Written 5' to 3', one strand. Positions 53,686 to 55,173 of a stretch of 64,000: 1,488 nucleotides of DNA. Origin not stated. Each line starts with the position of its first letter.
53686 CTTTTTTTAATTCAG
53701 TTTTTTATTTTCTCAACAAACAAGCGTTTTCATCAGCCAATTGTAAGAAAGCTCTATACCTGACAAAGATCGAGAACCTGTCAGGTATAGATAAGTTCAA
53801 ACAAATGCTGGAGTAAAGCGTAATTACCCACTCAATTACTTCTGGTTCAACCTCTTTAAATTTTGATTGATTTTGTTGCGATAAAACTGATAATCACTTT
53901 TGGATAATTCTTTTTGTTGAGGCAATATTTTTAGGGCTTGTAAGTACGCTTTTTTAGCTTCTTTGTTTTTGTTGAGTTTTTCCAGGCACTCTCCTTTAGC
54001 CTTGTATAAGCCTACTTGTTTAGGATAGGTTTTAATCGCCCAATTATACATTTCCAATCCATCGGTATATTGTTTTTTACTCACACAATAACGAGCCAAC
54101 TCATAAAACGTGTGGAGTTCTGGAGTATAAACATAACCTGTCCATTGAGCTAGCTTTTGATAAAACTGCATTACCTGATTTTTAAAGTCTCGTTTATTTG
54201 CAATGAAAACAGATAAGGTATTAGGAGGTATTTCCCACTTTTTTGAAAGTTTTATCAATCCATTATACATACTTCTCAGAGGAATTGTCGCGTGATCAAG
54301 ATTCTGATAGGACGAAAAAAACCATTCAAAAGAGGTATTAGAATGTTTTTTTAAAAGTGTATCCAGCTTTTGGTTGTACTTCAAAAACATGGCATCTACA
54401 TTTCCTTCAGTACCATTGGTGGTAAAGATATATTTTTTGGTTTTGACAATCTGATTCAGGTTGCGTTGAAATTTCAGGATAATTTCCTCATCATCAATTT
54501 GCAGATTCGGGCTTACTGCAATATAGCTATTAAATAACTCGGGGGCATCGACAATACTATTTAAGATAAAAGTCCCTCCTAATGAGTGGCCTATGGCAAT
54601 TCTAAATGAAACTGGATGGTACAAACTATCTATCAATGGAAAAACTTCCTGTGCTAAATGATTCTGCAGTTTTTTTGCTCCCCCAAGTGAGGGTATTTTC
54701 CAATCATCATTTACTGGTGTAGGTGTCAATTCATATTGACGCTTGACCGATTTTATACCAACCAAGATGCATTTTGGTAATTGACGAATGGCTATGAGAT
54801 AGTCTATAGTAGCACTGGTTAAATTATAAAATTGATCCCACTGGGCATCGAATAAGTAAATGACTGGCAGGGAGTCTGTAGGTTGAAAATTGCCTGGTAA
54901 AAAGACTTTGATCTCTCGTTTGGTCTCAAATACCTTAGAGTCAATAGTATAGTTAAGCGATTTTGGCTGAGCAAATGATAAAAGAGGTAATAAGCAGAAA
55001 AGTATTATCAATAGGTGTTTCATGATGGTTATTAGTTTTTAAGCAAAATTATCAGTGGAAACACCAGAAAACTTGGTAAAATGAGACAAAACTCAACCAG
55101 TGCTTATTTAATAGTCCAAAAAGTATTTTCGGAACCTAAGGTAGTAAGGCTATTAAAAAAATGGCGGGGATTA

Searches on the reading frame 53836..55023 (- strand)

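Call 7: search_protein_families(library=pfam, proteins=[window:53836-55023:-], max_evalue=0.001)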
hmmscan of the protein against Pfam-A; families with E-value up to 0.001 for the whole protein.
window:53836-55023:- (395 aa): 6 families
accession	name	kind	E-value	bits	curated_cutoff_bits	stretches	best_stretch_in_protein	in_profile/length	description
PF00756.26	Esterase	-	4e-19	69.8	22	1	29-175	1-151/251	Putative esterase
PF00515.34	TPR_1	-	3.4e-05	23.9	27.8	0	340-369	4-33/34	Tetratricopeptide repeat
PF05843.20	Suf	-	3.4e-05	23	24.7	1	275-376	256-353/532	Suppressor of forked protein (Suf)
PF13428.12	TPR_14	-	0.00012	22.9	23.5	0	306-345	4-43/44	Tetratricopeptide repeat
PF07719.23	TPR_2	-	0.00017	21.9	27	0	339-369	3-33/34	Tetratricopeptide repeat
PF12146.15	Hydrolase_4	-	0.00024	20.9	27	1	136-219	73-153/239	Serine aminopeptidase, S33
